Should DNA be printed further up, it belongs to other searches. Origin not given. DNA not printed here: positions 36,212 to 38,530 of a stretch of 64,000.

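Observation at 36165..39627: Candidate undescribed three-gene module: consensus-like promoter, secreted two-Cys mini-peptide, orphan 672-aa polytopic membrane protein, orphan Cys-rich SBP3-like protein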

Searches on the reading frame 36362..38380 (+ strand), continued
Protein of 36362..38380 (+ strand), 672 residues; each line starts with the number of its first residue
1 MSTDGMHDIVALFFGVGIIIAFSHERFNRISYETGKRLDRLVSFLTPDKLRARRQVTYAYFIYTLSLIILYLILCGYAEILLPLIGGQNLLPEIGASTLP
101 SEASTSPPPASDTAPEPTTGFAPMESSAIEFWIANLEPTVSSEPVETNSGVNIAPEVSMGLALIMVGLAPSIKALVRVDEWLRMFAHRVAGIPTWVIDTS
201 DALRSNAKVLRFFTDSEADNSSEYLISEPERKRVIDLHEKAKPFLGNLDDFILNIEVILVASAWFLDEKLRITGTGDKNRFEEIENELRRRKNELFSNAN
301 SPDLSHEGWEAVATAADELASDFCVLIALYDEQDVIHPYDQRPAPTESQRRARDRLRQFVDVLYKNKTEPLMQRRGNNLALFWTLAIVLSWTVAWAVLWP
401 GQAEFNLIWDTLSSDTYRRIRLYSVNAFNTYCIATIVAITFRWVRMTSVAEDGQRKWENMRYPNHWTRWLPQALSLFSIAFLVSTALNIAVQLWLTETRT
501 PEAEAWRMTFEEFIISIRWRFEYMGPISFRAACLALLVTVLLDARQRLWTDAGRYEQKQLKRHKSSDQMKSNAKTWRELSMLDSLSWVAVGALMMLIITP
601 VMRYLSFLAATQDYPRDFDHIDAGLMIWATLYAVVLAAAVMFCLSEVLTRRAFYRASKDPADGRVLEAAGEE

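Call 41: search_protein_families(library=pfam, proteins=[L005:11990-14644:-, L005:14973-17477:-, L007:11389-13596:+, L007:13621-17001:+, L009:4115-6766:-, L009:6779-7585:-, L009:11300-13702:-, L011:4650-6785:-, L011:6792-8795:-, L016:4551-6563:-], max_evalue=0.001)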
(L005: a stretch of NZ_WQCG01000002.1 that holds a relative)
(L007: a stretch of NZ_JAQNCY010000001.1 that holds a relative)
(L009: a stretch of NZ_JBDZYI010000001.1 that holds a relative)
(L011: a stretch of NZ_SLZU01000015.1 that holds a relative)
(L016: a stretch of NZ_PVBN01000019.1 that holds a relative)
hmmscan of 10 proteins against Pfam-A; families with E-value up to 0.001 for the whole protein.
L005:11990-14644:- (884 aa): 4 families
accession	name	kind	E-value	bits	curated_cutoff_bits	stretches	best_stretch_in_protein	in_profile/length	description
PF00384.28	Molybdopterin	-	4e-71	240.3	24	1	73-479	16-352/353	Molybdopterin oxidoreductase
PF01568.27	Molydop_binding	-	1.4e-25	89.9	26.8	1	578-688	1-109/110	Molydopterin dinucleotide binding domain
PF04879.21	Molybdop_Fe4S4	-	4.9e-16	58.9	22.7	1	9-58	4-53/55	Molybdopterin oxidoreductase Fe4S4 domain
PF04324.20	Fer2_BFD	-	3.2e-13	50.2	26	1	818-867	1-49/50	BFD-like [2Fe-2S] binding domain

L005:14973-17477:- (834 aa): 10 families
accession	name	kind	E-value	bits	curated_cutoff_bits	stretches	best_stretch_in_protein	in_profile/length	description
PF07992.20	Pyr_redox_2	-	4.6e-59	200.7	26.1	1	27-300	2-277/291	Pyridine nucleotide-disulphide oxidoreductase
PF01077.27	NIR_SIR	-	4.8e-32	111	27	1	652-791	3-156/158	Nitrite and sulphite reductase 4Fe-4S domain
PF04324.20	Fer2_BFD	-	1.7e-22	79.9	26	2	441-488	2-49/50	BFD-like [2Fe-2S] binding domain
PF18267.7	Rubredoxin_C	-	3.9e-18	65.6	25.9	1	337-404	2-69/70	Rubredoxin NAD+ reductase C-terminal domain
PF00070.33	Pyr_redox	-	6.4e-18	65.5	22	1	167-246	1-80/82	Pyridine nucleotide-disulphide oxidoreductase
PF03460.22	NIR_SIR_ferr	-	7.1e-17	61.3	24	1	578-641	3-68/69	Nitrite/Sulfite reductase ferredoxin-like half domain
PF13738.12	Pyr_redox_3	-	4.2e-10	39.8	30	1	81-297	81-305/305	Pyridine nucleotide-disulphide oxidoreductase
PF03486.20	HI0933_like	-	3.6e-05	23.8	50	0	167-199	2-34/244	HI0933-like protein Rossmann domain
PF01488.26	Shikimate_DH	-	0.0006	20.3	24.3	0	23-50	10-37/138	Shikimate / quinate 5-dehydrogenase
PF01266.30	DAO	-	0.00067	19.7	27.9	0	167-194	1-28/353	FAD dependent oxidoreductase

L007:11389-13596:+ (735 aa): 0 families

L007:13621-17001:+ (1126 aa): 5 families
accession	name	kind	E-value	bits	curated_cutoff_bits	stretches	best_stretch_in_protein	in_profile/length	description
PF08291.16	Peptidase_M15_3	-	3.2e-21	75.9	23.2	1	737-831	24-108/108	Peptidase M15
PF00656.27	Peptidase_C14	-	8.4e-17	62.1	21.4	1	361-615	10-224/233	Caspase domain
PF13472.12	Lipase_GDSL_2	-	2.4e-11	44.9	32.9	1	92-296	13-176/178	GDSL-like Lipase/Acylhydrolase family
PF05951.18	Peptidase_M15_2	-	0.00054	20.1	27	0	759-834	71-148/153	Bacterial protein of unknown function (DUF882)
PF00657.28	Lipase_GDSL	-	0.00082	20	23.6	0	103-302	21-207/208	GDSL-like Lipase/Acylhydrolase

L009:4115-6766:- (883 aa): 2 families
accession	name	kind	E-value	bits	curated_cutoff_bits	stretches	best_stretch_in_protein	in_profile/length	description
PF11339.14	DUF3141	-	1.6e-230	767.1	29.7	1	100-652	1-557/582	Protein of unknown function (DUF3141)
PF12697.13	Abhydrolase_6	-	0.00052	21.2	26.3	0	182-317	5-135/217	Alpha/beta hydrolase family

L009:6779-7585:- (268 aa): 2 families
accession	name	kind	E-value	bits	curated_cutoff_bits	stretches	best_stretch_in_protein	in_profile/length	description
PF13561.12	adh_short_C2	-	3.2e-82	276.1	27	1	28-266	1-236/236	Enoyl-(Acyl carrier protein) reductase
PF00106.31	adh_short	-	3.2e-19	69.6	26.6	1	24-214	3-190/195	short chain dehydrogenase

L009:11300-13702:- (800 aa): 1 family
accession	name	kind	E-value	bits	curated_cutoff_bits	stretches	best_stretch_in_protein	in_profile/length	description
PF00141.28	peroxidase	-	5.2e-71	239.6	27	2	146-460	11-237/237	Peroxidase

L011:4650-6785:- (711 aa): 1 family
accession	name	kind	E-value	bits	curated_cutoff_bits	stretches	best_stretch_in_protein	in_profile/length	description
PF00112.29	Peptidase_C1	-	0.00012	22.7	20.7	1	170-251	111-198/220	Papain family cysteine protease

L011:6792-8795:- (667 aa): 2 families
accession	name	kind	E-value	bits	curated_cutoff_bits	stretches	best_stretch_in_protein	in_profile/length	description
PF01223.29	Endonuclease_NS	-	5.1e-41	141.2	23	1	402-620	14-218/223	DNA/RNA non-specific endonuclease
PF13365.12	Trypsin_2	-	1.6e-09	39.1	27.6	1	141-310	1-144/144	Trypsin-like peptidase domain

L016:4551-6563:- (670 aa): 1 family
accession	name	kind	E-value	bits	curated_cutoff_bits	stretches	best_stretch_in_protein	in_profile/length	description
PF01471.23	PG_binding_1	-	5e-10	39.9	23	1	396-453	1-56/57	Putative peptidoglycan binding domain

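Call 42: search_protein_families(library=pfam, proteins=[L016:6576-7634:-, L017:2052-3989:-, L017:5461-7005:+, L021:7403-8215:+, L021:12709-13890:-, L021:13956-15710:-, L010:7105-7698:+, L010:5803-7071:+, L010:11706-12578:+, L012:5150-6463:-], max_evalue=0.001)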
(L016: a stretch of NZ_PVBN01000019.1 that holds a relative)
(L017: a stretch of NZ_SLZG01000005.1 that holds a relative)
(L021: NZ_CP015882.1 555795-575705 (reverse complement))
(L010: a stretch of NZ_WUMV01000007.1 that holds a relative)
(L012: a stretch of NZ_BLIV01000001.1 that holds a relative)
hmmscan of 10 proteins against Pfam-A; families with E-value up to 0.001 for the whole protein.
L016:6576-7634:- (352 aa): 0 families

L017:2052-3989:- (645 aa): 7 families
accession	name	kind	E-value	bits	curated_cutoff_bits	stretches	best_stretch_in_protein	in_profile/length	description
PF07719.23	TPR_2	-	9.6e-10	38.3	27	0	483-514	3-34/34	Tetratricopeptide repeat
PF00211.25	Guanylate_cyc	-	9.7e-09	35.5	21.9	1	38-189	8-171/183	Adenylate and Guanylate cyclase catalytic domain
PF13428.12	TPR_14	-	2.1e-08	34.5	23.5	0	484-523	4-43/44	Tetratricopeptide repeat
PF14559.12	TPR_19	-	8.5e-08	32.9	25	1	494-546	4-56/68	Tetratricopeptide repeat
PF13414.12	TPR_11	-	4.3e-06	26.7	26.8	0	422-445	11-34/42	TPR repeat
PF13431.12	TPR_17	-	1.9e-05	25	24.4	0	427-448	1-22/34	Tetratricopeptide repeat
PF23914.1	TPR_CcmH_CycH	-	0.0006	20.1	42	0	422-514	67-154/158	Cytochrome c-type biogenesis protein H TPR domain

L017:5461-7005:+ (514 aa): 1 family
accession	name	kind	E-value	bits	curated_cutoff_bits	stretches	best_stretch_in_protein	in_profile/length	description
PF00067.27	p450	-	2.2e-07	30.5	22.8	0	365-393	365-393/462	Cytochrome P450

L021:7403-8215:+ (270 aa): 1 family
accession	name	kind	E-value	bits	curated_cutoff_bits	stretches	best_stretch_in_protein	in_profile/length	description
PF02522.19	Antibiotic_NAT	-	3.5e-62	210.4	25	1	23-263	1-232/232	Aminoglycoside 3-N-acetyltransferase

L021:12709-13890:- (393 aa): 1 family
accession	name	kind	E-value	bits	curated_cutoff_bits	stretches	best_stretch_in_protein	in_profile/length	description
PF09994.14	T6SS_Tle1-like_cat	-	6.5e-83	278.8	27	1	2-256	1-286/287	T6SS, Phospholipase effector Tle1-like, catalytic domain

L021:13956-15710:- (584 aa): 1 family
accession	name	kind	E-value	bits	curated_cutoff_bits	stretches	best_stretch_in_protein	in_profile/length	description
PF00959.24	Phage_lysozyme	-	3e-34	118.5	22.3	1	15-138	4-125/125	Phage lysozyme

L010:7105-7698:+ (197 aa): 0 families

L010:5803-7071:+ (422 aa): 2 families
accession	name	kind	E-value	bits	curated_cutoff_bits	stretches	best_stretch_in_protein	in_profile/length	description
PF01546.33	Peptidase_M20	-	4.6e-42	144.7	24.6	1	104-416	2-205/206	Peptidase family M20/M25/M40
PF07687.19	M20_dimer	-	1.1e-25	90.1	21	1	217-323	1-105/107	Peptidase dimerisation domain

L010:11706-12578:+ (290 aa): 2 families
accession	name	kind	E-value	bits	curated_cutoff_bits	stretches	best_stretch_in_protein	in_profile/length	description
PF03466.25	LysR_substrate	-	5.5e-26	91.7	28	1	95-235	4-154/209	LysR substrate binding domain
PF00126.33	HTH_1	-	2.4e-20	72.7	26.6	1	12-69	3-60/60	Bacterial regulatory helix-turn-helix protein, lysR family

L012:5150-6463:- (437 aa): 2 families
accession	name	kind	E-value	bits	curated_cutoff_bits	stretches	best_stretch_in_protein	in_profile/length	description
PF04095.22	NAPRTase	-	5.9e-47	160.8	20.8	1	195-428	2-238/239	Nicotinate phosphoribosyltransferase (NAPRTase) family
PF17767.7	NAPRTase_N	-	1.2e-22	81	32.6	1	30-153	1-124/125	Nicotinate phosphoribosyltransferase (NAPRTase) N-terminal domain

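Call 44: find_encoding_contigs(protein=P0108, flank=6000, max_places=2)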
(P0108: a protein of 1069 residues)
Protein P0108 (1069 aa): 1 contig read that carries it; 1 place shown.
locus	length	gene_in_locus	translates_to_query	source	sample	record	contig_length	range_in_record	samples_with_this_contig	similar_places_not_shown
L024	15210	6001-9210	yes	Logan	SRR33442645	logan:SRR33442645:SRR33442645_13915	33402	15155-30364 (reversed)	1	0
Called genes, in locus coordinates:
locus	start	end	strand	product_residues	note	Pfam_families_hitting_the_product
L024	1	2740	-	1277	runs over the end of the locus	PF00089:Trypsin (faint), PF13365:Trypsin_2, PF13472:Lipase_GDSL_2, PF13365:Trypsin_2, PF03372:Exo_endo_phos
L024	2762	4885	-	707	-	PF00082:Peptidase_S8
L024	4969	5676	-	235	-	PF01510:Amidase_2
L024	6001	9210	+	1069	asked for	PF00497:SBP_bac_3 (weak)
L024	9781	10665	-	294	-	PF00702:Hydrolase (faint), PF13344:Hydrolase_6, PF13242:Hydrolase_like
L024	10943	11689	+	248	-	PF08220:HTH_DeoR, PF08279:HTH_11, PF00455:DeoRC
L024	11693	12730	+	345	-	PF00005:ABC_tran, PF13304:AAA_21 (faint), PF02463:SMC_N (weak), PF08402:TOBE_2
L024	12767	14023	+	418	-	PF01547:SBP_bac_1, PF13416:SBP_bac_8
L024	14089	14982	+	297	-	PF00528:BPD_transp_1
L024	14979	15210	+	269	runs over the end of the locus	PF00528:BPD_transp_1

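Call 49: search_protein_families(library=pfam, proteins=[P0201, P0217, P0218, P0219, P0220, P0224, P0229, P0230, P0232], max_evalue=0.01)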
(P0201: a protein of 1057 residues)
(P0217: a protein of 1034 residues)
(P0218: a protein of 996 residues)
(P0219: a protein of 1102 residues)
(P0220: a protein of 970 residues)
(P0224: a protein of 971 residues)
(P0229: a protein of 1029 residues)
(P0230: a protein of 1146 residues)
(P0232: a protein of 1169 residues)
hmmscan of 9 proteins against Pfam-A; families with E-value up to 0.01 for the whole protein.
P0201 (1057 aa): 0 families

P0217 (1034 aa): 1 family
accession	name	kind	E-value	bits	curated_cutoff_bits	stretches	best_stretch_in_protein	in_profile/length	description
PF00497.25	SBP_bac_3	-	0.002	18.4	26.4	1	654-710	1-54/132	Bacterial extracellular solute-binding proteins, family 3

P0218 (996 aa): 0 families

P0219 (1102 aa): 1 family
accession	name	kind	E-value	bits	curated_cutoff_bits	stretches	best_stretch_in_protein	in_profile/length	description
PF00497.25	SBP_bac_3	-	0.009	16.2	26.4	0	623-681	1-54/132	Bacterial extracellular solute-binding proteins, family 3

P0220 (970 aa): 0 families

P0224 (971 aa): 1 family
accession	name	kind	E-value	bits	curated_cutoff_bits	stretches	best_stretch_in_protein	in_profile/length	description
PF00497.25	SBP_bac_3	-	1.6e-06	28.4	26.4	1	664-920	1-110/132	Bacterial extracellular solute-binding proteins, family 3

P0229 (1029 aa): 1 family
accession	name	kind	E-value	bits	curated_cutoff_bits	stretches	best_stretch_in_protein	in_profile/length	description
PF00497.25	SBP_bac_3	-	0.00061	20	26.4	1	666-723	1-55/132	Bacterial extracellular solute-binding proteins, family 3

P0230 (1146 aa): 0 families

P0232 (1169 aa): 0 families

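Call 50: find_encoding_contigs(protein=P0117, flank=7000, max_places=2)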
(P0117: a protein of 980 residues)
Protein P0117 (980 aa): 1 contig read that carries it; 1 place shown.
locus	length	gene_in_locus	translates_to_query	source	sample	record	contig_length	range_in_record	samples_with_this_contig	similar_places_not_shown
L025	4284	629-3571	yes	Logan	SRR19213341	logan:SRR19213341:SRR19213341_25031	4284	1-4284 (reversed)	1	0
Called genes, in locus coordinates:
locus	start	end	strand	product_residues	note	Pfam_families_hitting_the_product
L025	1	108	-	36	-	?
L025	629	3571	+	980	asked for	PF00497:SBP_bac_3 (weak)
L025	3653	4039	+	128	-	PF01527:HTH_Tnp_1 (faint)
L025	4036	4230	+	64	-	PF05717:TnpB_IS66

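Call 51: find_encoding_contigs(protein=P0224, flank=7000, max_places=2)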
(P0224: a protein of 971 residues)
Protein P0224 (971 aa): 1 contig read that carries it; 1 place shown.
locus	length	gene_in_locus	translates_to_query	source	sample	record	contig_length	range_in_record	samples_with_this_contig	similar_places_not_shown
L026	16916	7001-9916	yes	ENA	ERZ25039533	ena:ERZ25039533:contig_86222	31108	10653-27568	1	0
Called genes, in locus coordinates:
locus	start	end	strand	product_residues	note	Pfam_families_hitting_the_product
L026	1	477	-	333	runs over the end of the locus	PF07690:MFS_1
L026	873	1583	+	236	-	PF01411:tRNA-synt_2c (weak), PF07973:tRNA_SAD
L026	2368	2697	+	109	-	PF03969:AFG1_ATPase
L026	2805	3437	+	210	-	-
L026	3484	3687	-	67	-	-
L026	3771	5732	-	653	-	PF13406:SLT_2, PF01471:PG_binding_1, PF12872:OST-HTH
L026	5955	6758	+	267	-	PF01416:PseudoU_synth_1 (faint)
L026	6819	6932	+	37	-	-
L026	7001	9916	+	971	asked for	PF00497:SBP_bac_3 (weak)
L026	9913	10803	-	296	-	-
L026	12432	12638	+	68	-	PF02540:NAD_synthase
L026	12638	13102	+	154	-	PF02540:NAD_synthase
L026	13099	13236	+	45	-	-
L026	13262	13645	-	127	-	-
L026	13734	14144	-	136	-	PF06262:Zincin_1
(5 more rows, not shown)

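Call 58: predict_structure(alignment_id=A3)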
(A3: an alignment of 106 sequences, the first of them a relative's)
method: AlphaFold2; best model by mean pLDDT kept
length: 672 residues; sequences in the alignment: 106
mean_pLDDT: 83.9   pTM: 0.82
mean pLDDT of the five models: 83.9, 82.3, 81.4, 81.2, 81.0
residues with pLDDT >= 90: 362; 70-90: 180; 50-70: 88; < 50: 42
segments of 3 or more residues with pLDDT < 50: 117-125, 131-142, 147-149, 662-672
pLDDT, mean of each block of 10 residues (from residue 1): 74 95 91 71 71 83 93 83 70 53 56 54 48 47 50 79 90 91 87 81 93 77 92 96 97 97 96 84 95 97 97 97 94 87 91 93 82 88 97 96 92 85 94 96 82 76 84 97 94 80 68 92 97 97 90 78 72 74 88 98 97 95 97 98 94 57 47 38
secondary structure, 60 per line:
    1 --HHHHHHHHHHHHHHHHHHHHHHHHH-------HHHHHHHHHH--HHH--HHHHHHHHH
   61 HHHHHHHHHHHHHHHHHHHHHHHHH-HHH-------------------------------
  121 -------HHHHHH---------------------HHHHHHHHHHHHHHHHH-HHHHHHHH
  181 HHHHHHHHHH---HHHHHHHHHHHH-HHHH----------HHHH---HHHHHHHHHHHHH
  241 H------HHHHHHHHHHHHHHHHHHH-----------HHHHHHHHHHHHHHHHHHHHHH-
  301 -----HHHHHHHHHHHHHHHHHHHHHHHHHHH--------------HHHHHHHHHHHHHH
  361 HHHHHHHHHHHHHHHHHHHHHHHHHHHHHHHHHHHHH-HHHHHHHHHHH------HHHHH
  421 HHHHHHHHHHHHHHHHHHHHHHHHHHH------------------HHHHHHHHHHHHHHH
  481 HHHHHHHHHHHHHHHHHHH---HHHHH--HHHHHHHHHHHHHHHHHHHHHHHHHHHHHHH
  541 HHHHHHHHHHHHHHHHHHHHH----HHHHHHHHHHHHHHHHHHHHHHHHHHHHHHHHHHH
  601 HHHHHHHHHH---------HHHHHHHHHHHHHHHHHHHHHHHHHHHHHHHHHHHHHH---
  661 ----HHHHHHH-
elements in order (helices of 4 or more, strands of 3 or more residues): H3-27 H35-44 H52-85 H128-133 H155-171 H173-190 H194-205 H207-210 H221-224 H228-241 H248-266 H278-299 H306-332 H347-397 H399-409 H416-447 H466-499 H503-507 H510-561 H566-610 H620-657 H665-671

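Call 61: fold_search(model_id=the predicted structure, library=pdb)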
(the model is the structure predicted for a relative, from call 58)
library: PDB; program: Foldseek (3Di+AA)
matches with E <= 10: 115; with E <= 0.001: 0
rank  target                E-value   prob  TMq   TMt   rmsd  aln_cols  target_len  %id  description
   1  4mlb_B                4.6e-01  0.15  0.12  0.16  22.1       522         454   11  Reverse polarity of binding pocket suggests different function of a MOP superfamily transporter from Pyrococcus furios (released 2013-09-25)
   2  9l7l                  6.1e-01  0.16  0.13  0.17  21.4       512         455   11  Structure of the MATE family multidrug resistance transporter HvAACT1 from Hordeum vulgare in the outward-facing state (released 2025-08-06)
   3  8pkm_R                6.3e-01  0.28  0.13  0.24  19.8       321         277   13  Befiradol-bound serotonin 5-HT1A receptor - Gi Protein Complex (released 2024-05-29)
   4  6gwh                  6.3e-01  0.20  0.14  0.19  21.1       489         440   11  Outward-facing conformation of a multidrug resistance MATE family transporter of the MOP superfamily. (released 2019-06-05)
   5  9nu8_A                1.0e+00  0.10  0.12  0.15  26.6       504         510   11  Structure of MurJ in complex with single gene lysis protein from phage Changjiang3 (released 2026-02-11)
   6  8jgj_A                1.0e+00  0.05  0.07  0.07  24.9       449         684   10  Cryo-EM structure of mClC-3 with ATP (released 2024-09-04)
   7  6hfb_C                1.1e+00  0.09  0.12  0.16  22.5       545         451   11  Outward-facing conformation of a multidrug resistance MATE family transporter of the MOP superfamily. (released 2019-06-12)
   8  9nu5_A                1.3e+00  0.07  0.11  0.13  26.6       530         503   10  Structure of MurJ in complex with single gene lysis protein from phage PP7 (released 2026-02-11)
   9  9qqm                  1.5e+00  0.08  0.09  0.13  23.7       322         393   11  Auxin transporter-like protein 3 (LAX3) in the inward open state, apo (released 2025-08-13)
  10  5tqq_A                1.5e+00  0.04  0.08  0.09  27.2       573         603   10  Cryo-electron microscopy structure of a bovine CLC-K chloride channel, main (class 1) conformation (released 2017-01-04)
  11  4l6r                  1.8e+00  0.07  0.11  0.15  25.1       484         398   13  Structure of the class B human glucagon G protein coupled receptor (released 2013-07-24)
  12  8zbb_A                1.8e+00  0.06  0.10  0.12  25.1       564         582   14  Cryo-EM structure of outward state Anhydromuropeptide permease (AmpG) G50W/L269W (released 2025-04-30)
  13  9r1g_A                1.9e+00  0.07  0.12  0.15  23.9       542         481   10  Cryo-EM structure of human MATE1 (released 2025-11-05)
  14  9ukv_A                1.9e+00  0.05  0.10  0.13  26.4       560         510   12  JM Complex - E. coli MurJ, Levivirus M lysis protein LysM (SglM) (released 2025-09-10)
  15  9vj5_R                2.1e+00  0.15  0.13  0.24  18.2       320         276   12  Cryo-EM structure of 5-HT1AR-GoA in complex with gepirone (released 2025-11-12)
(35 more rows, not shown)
